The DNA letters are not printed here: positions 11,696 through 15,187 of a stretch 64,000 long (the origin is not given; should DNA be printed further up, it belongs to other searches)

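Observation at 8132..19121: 11-kb tandem array of four paralogous secreted helical-repeat proteins with modular architecture (candidate host-directed effector family)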

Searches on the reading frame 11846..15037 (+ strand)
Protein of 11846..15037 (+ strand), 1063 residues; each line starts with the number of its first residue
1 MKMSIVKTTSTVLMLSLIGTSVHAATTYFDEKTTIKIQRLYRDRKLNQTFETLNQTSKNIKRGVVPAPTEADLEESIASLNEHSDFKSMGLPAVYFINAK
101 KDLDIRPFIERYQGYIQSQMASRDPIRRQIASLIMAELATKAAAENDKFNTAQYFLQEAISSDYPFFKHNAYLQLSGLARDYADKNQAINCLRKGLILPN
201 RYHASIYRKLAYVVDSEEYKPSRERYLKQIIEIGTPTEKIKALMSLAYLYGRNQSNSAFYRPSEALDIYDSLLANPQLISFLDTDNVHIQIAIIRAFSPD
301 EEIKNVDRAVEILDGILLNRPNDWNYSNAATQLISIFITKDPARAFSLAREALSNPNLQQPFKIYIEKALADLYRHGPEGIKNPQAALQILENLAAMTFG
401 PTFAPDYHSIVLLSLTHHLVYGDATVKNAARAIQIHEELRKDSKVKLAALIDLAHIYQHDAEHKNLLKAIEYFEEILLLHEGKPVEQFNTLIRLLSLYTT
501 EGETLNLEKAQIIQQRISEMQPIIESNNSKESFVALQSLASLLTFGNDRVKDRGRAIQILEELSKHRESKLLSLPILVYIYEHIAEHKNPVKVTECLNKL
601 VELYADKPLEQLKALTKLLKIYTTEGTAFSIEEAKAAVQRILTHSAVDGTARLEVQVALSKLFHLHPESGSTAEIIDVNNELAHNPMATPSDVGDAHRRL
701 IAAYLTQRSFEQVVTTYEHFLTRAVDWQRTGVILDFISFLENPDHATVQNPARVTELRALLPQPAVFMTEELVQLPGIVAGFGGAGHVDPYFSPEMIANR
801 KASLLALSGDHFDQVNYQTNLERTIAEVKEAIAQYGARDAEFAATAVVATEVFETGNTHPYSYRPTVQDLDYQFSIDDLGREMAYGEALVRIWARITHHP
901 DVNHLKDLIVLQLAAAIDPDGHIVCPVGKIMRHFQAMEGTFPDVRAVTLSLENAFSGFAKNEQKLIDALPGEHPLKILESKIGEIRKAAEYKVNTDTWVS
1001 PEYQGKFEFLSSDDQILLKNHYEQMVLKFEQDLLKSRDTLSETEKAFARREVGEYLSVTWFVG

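Call 3: search_protein_families(library=pfam, proteins=[window:11846-15037:+], max_evalue=1)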
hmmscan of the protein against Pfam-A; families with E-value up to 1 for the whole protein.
window:11846-15037:+ (1063 aa): 1 family
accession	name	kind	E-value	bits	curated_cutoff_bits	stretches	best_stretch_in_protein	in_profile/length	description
PF13646.12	HEAT_2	-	0.28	11.9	27.7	0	274-332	32-85/88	HEAT repeats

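Call 4: search_protein_families(library=ncbifam, proteins=[window:11846-15037:+], max_evalue=1)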
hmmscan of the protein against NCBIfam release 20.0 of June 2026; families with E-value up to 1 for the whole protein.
window:11846-15037:+ (1063 aa): 4 families
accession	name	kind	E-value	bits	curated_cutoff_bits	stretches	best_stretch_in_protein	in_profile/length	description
NF008757.0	PRK11788.1-5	equivalog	6.8e-06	25.5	363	1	120-280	169-323/388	lipopolysaccharide assembly protein LapB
NF008756.0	PRK11788.1-4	equivalog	0.00068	18.8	474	1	468-609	53-179/389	lipopolysaccharide assembly protein LapB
TIGR04540.1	CLB_0814_fam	hypoth_equivalog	0.084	13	50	1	587-629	4-46/73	TIGR04540 family protein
TIGR02028.1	ChlP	equivalog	0.12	11.1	505.3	1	379-448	179-247/398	geranylgeranyl reductase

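Call 7: find_homologous_proteins(query=window:11846-15037:+)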
Query window:11846-15037:+ (1063 aa): 6 proteins with E <= 0.001 among 8000 candidates.
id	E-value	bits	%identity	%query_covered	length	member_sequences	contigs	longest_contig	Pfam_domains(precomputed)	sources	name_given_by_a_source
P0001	0.0e+0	2368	100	100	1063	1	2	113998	-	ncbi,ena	-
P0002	0.0e+0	1730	75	100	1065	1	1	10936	-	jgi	jgi:hypothetical protein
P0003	0.0e+0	1628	82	50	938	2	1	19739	-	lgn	-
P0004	0.0e+0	1277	75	50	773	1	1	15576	-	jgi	-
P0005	5.6e-235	801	44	65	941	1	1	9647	-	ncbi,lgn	ncbi:MAG: hypothetical protein V4482_01560 [Pseudomonadota bacterium]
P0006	2.5e-195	670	47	62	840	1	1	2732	-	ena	-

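Call 8: find_encoding_contigs(protein=P0001, flank=10000, max_places=4)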
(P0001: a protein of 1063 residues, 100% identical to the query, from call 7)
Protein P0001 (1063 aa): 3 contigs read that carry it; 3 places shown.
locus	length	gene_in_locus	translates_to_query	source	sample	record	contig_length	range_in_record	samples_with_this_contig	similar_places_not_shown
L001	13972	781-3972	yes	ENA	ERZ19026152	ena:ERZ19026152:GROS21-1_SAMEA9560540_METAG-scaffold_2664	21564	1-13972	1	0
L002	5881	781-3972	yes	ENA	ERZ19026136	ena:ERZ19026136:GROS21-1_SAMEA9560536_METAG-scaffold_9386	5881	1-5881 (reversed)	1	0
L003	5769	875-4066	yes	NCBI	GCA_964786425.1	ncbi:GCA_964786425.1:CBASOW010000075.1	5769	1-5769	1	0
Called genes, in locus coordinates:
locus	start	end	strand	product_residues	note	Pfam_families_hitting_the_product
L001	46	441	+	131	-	-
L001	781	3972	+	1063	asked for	-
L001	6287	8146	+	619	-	-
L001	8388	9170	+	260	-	PF03472:Autoind_bind, PF08281:Sigma70_r4_2 (weak), PF00196:GerE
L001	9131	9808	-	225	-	PF00765:Autoind_synth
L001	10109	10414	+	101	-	PF00830:Ribosomal_L28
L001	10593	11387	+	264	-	PF02592:Vut_1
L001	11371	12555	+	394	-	PF01702:TGT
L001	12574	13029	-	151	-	-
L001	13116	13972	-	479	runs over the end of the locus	-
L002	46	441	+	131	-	-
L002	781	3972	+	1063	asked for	-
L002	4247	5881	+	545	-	?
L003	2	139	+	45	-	?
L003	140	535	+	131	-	-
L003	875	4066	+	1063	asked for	-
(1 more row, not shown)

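Call 9: find_encoding_contigs(protein=P0005, flank=10000, max_places=4)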
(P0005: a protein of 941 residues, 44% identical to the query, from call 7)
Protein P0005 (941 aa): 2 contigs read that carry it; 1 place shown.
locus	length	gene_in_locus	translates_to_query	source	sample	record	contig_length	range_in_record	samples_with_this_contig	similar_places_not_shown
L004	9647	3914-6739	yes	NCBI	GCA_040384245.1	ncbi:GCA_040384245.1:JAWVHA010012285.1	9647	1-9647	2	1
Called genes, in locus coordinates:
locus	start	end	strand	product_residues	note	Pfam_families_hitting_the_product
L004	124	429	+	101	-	-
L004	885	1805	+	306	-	PF01820:Dala_Dala_lig_N, PF07478:Dala_Dala_lig_C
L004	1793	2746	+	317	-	PF08478:POTRA_1, PF03799:FtsQ_DivIB_C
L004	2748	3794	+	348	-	PF05496:RuvB_N, PF00004:AAA, PF07728:AAA_5, PF13173:AAA_14 (faint), PF13401:AAA_22 (faint), PF17864:AAA_lid_4, PF05491:WHD_RuvB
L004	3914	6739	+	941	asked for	-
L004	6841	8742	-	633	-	PF01578:Cytochrom_C_asm, PF16327:CcmF_C (weak)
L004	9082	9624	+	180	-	-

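Call 23: find_related_loci(query=A1, collection=genome_contigs, flank=10000)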
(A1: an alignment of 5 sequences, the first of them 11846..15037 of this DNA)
Query A1 (1063 aa) in genome_contigs; peptide patterns used: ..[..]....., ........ (x = any residue, [..] = any of these).
36 stretches matched a pattern; 1 encode a relative of the query (tblastn E <= 1e-3); 1 distinct loci.
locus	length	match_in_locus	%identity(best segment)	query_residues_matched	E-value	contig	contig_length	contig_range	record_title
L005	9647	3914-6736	44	1-1062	1e-162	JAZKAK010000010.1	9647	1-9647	MAG: Pseudomonadota bacterium isolate ADI_H3L2_1_122_18_3-bin022_1 ADIH3L21_B022_1_000000000010, whole genome shotgun se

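Call 30: search_protein_representatives(alignment_id=A1)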
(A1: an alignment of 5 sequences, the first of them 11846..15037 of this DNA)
Query: 5 sequences, 941 profile positions. Proteins with E-value up to 0.001 (for the whole library): 42; up to 1e-10: 32; up to 1e-30: 22. The best 42 are listed.
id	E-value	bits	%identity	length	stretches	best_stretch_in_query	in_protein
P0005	0.0e+00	1614.2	-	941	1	1-940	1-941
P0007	0.0e+00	1375.2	-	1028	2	357-941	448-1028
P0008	0.0e+00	1108.6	-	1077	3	344-940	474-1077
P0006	3.8e-224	762.9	-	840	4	1-530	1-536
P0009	5.2e-125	434.8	-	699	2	339-817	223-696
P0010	6.4e-123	427.9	-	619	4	407-596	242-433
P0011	6.6e-116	404.6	-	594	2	451-939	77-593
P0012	3.0e-115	402.5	-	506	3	412-593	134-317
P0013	9.7e-94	331.3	-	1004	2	295-795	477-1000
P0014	2.7e-74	266.9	-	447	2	9-273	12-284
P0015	6.5e-64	232.6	-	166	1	781-940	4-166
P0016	2.5e-60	220.7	-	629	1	214-633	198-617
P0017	1.6e-54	201.5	-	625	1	101-635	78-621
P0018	7.4e-54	199.3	-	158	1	1-126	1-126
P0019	2.2e-43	164.6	-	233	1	152-386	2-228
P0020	1.4e-41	158.6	-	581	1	31-503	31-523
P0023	3.0e-38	147.6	-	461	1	7-393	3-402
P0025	1.4e-32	128.9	-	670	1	71-590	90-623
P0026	2.1e-32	128.3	-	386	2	637-861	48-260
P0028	2.5e-21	91.6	-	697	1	1-503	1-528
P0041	4.3e-06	41.2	-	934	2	759-824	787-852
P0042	6.8e-06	40.6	-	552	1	756-853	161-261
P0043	8.6e-05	36.9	-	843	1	737-825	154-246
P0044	5.9e-04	34.1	-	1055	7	169-235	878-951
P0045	7.7e-04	33.8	-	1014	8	133-200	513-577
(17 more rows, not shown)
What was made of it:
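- Rarity: 6 hits in 5.8 billion proteins (call 7), 42 representatives in 1.84 billion (call 30), 1 locus in 185,579 species genomes (call 23). Envelope housekeeping scaffolds are broadly conserved, whereas this family has 42 representatives in 1.84 billion proteins (call 30).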

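Call 31: search_protein_families(library=pfam, proteins=[P0041, P0042, P0043, P0026, P0013, P0007, P0008, P0044, P0045], max_evalue=0.01)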
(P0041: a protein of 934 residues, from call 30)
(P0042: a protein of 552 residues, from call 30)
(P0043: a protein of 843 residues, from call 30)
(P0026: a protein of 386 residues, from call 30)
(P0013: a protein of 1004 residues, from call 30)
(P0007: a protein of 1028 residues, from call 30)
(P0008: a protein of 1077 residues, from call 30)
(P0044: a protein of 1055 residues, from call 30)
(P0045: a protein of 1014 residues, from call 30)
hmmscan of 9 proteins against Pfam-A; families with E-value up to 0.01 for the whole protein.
P0041 (934 aa): 1 family
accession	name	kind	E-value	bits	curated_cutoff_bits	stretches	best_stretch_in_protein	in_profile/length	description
PF08238.18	Sel1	-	9.5e-22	77.1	30.7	3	435-468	2-35/36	Sel1 repeat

P0042 (552 aa): 0 families

P0043 (843 aa): 1 family
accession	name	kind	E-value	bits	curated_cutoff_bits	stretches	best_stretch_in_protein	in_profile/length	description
PF22895.2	DUF7024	-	5.1e-06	26.9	24.4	1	712-841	14-142/145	Domain of unknown function (DUF7024)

P0026 (386 aa): 0 families

P0013 (1004 aa): 2 families
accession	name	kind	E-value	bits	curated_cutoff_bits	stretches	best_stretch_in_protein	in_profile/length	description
PF13424.12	TPR_12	-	3.7e-06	27.5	30.1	0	762-791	5-34/77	Tetratricopeptide repeat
PF13176.12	TPR_7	-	0.0091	16.5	27.9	0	765-790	4-29/36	Tetratricopeptide repeat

P0007 (1028 aa): 0 families

P0008 (1077 aa): 1 family
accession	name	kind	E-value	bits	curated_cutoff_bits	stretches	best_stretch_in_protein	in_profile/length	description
PF08238.18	Sel1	-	0.00016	22.5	30.7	0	376-399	7-30/36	Sel1 repeat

P0044 (1055 aa): 35 families (the best 25 are shown)
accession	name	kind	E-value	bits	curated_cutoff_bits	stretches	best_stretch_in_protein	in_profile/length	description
PF13424.12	TPR_12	-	3.3e-112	367.3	30.1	8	750-824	2-76/77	Tetratricopeptide repeat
PF13374.12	TPR_10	-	2.1e-109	355.3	27.5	12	582-622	1-41/42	Tetratricopeptide repeat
PF13181.12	TPR_8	-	1.1e-69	225.1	25.7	11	877-909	1-33/34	Tetratricopeptide repeat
PF00515.34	TPR_1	-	6.7e-62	203.4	27.8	11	584-612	2-30/34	Tetratricopeptide repeat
PF07719.23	TPR_2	-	9.9e-55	178.6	27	9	584-613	2-31/34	Tetratricopeptide repeat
PF24885.1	TPR_NPHP3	-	1.2e-47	162.8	100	6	834-950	98-214/239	Nephrocystin-3 TPR domain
PF14357.11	DUF4404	-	1.4e-35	122.3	27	0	538-597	24-82/83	Domain of unknown function (DUF4404)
PF17874.7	TPR_MalT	-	8e-30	104.7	45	4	836-995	41-196/336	MalT-like TPR region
PF13431.12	TPR_17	-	1.5e-27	94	24.4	0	578-603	8-33/34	Tetratricopeptide repeat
PF07721.20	TPR_4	-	1.5e-26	90.6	27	0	586-602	4-20/26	Tetratricopeptide repeat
PF13428.12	TPR_14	-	4.2e-22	76.8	23.5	0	673-697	7-31/44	Tetratricopeptide repeat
PF13176.12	TPR_7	-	5.2e-22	76.4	27.9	0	671-697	3-29/36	Tetratricopeptide repeat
PF13174.12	TPR_6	-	1.2e-18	66.8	26.3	0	672-694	5-27/33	Tetratricopeptide repeat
PF13432.12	TPR_16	-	3.8e-12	46.9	32.7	0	715-780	3-60/65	Tetratricopeptide repeat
PF25524.1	RSLD_CPSF6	-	8.9e-09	35.9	27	0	595-632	26-63/96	CPSF6-like, RSLD domain, N-terminal region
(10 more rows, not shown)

P0045 (1014 aa): 39 families (the best 25 are shown)
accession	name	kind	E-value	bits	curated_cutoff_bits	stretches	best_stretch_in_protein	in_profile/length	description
PF13424.12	TPR_12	-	2.6e-183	595.1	30.1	9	670-745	2-77/77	Tetratricopeptide repeat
PF13374.12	TPR_10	-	2.8e-129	418.4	27.5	9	628-667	1-40/42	Tetratricopeptide repeat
PF00515.34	TPR_1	-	4.8e-86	279.8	27.8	9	546-577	2-33/34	Tetratricopeptide repeat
PF13181.12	TPR_8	-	4.5e-70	226.3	25.7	8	546-577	2-33/34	Tetratricopeptide repeat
PF07719.23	TPR_2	-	2.5e-69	224.2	27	9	630-659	2-31/34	Tetratricopeptide repeat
PF13176.12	TPR_7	-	1.8e-57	187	27.9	8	800-828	2-30/36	Tetratricopeptide repeat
PF24885.1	TPR_NPHP3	-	1.3e-56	192.1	100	4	713-829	99-215/239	Nephrocystin-3 TPR domain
PF13432.12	TPR_16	-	3.9e-42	142.7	32.7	3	593-658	3-60/65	Tetratricopeptide repeat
PF13414.12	TPR_11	-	3.5e-32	110.3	26.8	5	636-660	1-25/42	TPR repeat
PF13428.12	TPR_14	-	9.4e-27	91.2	23.5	0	552-575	8-31/44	Tetratricopeptide repeat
PF17874.7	TPR_MalT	-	4.1e-26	92.5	45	3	753-899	38-179/336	MalT-like TPR region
PF13431.12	TPR_17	-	1.6e-22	78.3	24.4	0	755-776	13-34/34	Tetratricopeptide repeat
PF13174.12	TPR_6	-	2.2e-21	75.4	26.3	0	635-656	6-27/33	Tetratricopeptide repeat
PF10516.15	SHNi-TPR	-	4.3e-19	68.2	21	0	645-663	17-35/38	SHNi-TPR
PF04212.24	MIT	-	5.2e-19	68.5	30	2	755-795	4-45/66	MIT (microtubule interacting and transport) domain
PF08238.18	Sel1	-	1.9e-11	44.4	30.7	0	684-697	18-31/36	Sel1 repeat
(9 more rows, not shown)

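Call 32: predict_structure(alignment_id=A1)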
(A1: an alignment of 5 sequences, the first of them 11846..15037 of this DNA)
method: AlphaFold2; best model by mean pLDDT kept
length: 1063 residues; sequences in the alignment: 5
mean_pLDDT: 67.6   pTM: 0.43
mean pLDDT of the five models: 67.6, 66.7, 64.4, 63.6, 58.2
residues with pLDDT >= 90: 73; 70-90: 514; 50-70: 209; < 50: 267
segments of 3 or more residues with pLDDT < 50: 1-26, 28-31, 763-966, 969-972, 985-997, 1037-1039, 1058-1063
pLDDT, mean of each block of 10 residues (from residue 1): 35 44 46 55 66 65 58 64 60 65 60 77 79 81 75 88 82 83 76 84 81 69 86 83 88 68 91 83 86 86 87 84 78 84 86 77 84 77 86 82 70 87 79 90 81 87 86 90 85 87 70 90 82 87 82 89 84 88 83 88 81 81 66 76 73 76 73 82 76 84 86 88 70 87 84 82 33 23 24 33 32 35 46 44 44 39 32 29 40 43 39 33 28 32 35 43 48 53 48 47 53 59 57 51 57 52 36
secondary structure, 60 per line:
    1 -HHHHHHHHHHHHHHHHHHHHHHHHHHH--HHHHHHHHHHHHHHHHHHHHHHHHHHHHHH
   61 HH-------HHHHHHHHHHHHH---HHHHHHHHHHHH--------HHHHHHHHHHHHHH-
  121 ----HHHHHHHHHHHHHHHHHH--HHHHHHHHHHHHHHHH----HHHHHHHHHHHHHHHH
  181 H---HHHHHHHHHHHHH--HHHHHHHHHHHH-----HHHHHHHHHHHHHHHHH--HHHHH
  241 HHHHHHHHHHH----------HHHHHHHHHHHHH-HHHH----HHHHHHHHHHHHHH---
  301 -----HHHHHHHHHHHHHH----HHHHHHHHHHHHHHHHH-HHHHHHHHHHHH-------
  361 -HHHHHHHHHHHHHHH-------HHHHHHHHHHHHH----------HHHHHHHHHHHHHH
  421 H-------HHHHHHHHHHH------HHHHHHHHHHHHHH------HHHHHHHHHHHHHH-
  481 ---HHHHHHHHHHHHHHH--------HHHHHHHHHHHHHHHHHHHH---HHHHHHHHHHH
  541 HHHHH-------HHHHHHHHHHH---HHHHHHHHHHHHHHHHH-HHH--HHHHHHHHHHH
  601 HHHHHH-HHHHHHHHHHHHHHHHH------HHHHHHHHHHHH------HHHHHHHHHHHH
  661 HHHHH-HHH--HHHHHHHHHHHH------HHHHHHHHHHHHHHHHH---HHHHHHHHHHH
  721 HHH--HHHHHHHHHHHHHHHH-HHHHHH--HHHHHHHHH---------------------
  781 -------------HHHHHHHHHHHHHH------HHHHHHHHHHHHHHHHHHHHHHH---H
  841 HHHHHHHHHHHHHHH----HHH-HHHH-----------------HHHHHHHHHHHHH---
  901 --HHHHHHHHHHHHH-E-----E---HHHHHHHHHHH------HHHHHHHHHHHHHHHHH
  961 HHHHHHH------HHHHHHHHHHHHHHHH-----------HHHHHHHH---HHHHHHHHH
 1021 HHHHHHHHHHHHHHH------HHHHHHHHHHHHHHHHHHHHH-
elements in order (helices of 4 or more, strands of 3 or more residues): H2-28 H31-62 H70-82 H86-97 H106-119 H125-142 H145-160 H165-181 H185-197 H200-211 H217-233 H236-251 H262-274 H276-279 H284-297 H306-319 H324-340 H342-353 H362-376 H384-396 H407-421 H429-439 H446-459 H466-479 H484-498 H507-526 H530-545 H553-563 H567-583 H590-606 H608-624 H631-642 H649-665 H672-683 H690-706 H710-723 H726-741 H743-748 H751-759 H794-807 H814-836 H840-855 H864-867 H885-897 H903-915 H927-937 H944-967 H974-989 H1001-1008 H1012-1035 H1042-1062
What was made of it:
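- On Sel1-like repeat proteins (Pfam PF08238): The AlphaFold model has six helices per 120-aa module, about 40 aa per hairpin, with pLDDT 75-90 (call 32).
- Fold: in the AlphaFold model, P3 aa ~100-760 is all-alpha with pLDDT 75-90 and six helices per module (call 32).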

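Call 38: fold_search(model_id=the predicted structure, library=pdb)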
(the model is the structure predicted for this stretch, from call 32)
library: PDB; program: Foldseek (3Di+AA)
matches with E <= 10: 1643; with E <= 0.001: 270
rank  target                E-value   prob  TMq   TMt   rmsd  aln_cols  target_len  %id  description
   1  9rtt_Q                2.5e-08  1.00  0.17  0.20  35.8      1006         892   13  Activated Elongation Complex with IWS1 and ELOF1 (released 2025-09-03)
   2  8fgw_D                7.8e-08  1.00  0.21  0.18  22.4       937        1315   13  Human IFT-A complex structures provide molecular insights into ciliary transport (released 2023-02-22)
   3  6ted_Q                2.3e-07  1.00  0.18  0.21  35.7      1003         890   12  Structure of complete, activated transcription complex Pol II-DSIF-PAF-SPT6 uncovers allosteric elongation activation  (released 2020-07-22)
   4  8ro0_I                2.7e-07  1.00  0.19  0.26  32.3       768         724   11  Structure of the C. elegans Intron Lariat Spliceosome primed for disassembly (ILS') (released 2024-08-07)
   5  8ro2_I                3.4e-07  1.00  0.15  0.18  34.1       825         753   11  Integrative Structure of the human intron lariat Spliceosome (ILS'') (released 2024-09-18)
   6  8j8p_C                3.7e-07  1.00  0.18  0.20  30.2      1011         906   12  Structure of the four-component Paf1 complex from Saccharomyces eubayanus (released 2023-05-24)
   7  7dkh_I                4.3e-07  1.00  0.19  0.21  25.4       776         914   12  Crystal structure of the Ctr9/Paf1/Cdc73/Rtf1 quaternary complex (released 2021-11-24)
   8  8q9t_E                4.3e-07  1.00  0.19  0.19  32.6      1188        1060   12  CryoEM structure of a S. Cerevisiae Ski238 complex bound to RNA (released 2023-11-29)
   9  6af0_A                7.9e-07  1.00  0.18  0.21  24.5       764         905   11  Structure of Ctr9, Paf1 and Cdc73 ternary complex from Myceliophthora thermophila (released 2018-09-19)
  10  9g8o_B                8.2e-07  1.00  0.22  0.25  28.7      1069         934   12  human 40S ribosome bound by a SKI238-exosome complex (released 2024-10-16)
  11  9fmd_I                9.8e-07  1.00  0.18  0.24  35.8       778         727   10  Integrative model of the human post-catalytic spliceosome (P-complex) (released 2024-07-10)
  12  9l5r_I                9.8e-07  1.00  0.16  0.21  32.6       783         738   11  Cryo-EM structure of the thermophile spliceosome (state ILS) (released 2025-03-12)
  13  9g8r_B                1.1e-06  1.00  0.26  0.25  32.5      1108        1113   13  human SKI7-SKI238 complex in the open state (released 2024-10-16)
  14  7qdz_B                1.2e-06  1.00  0.27  0.26  31.6      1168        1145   11  80S-bound human SKI complex in the closed state (released 2022-02-09)
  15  5dse_C                1.2e-06  1.00  0.19  0.26  21.1       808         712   12  Crystal Structure of the TTC7B/Hyccin Complex (released 2015-12-02)
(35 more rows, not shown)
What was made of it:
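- On Sel1-like repeat proteins (Pfam PF08238): Foldseek hits are TPR/SEL1L-type solenoids (call 38).
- Foldseek hits are TPR solenoids such as Ctr9, Ski3, TTC7, OGT and SEL1L (call 38).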
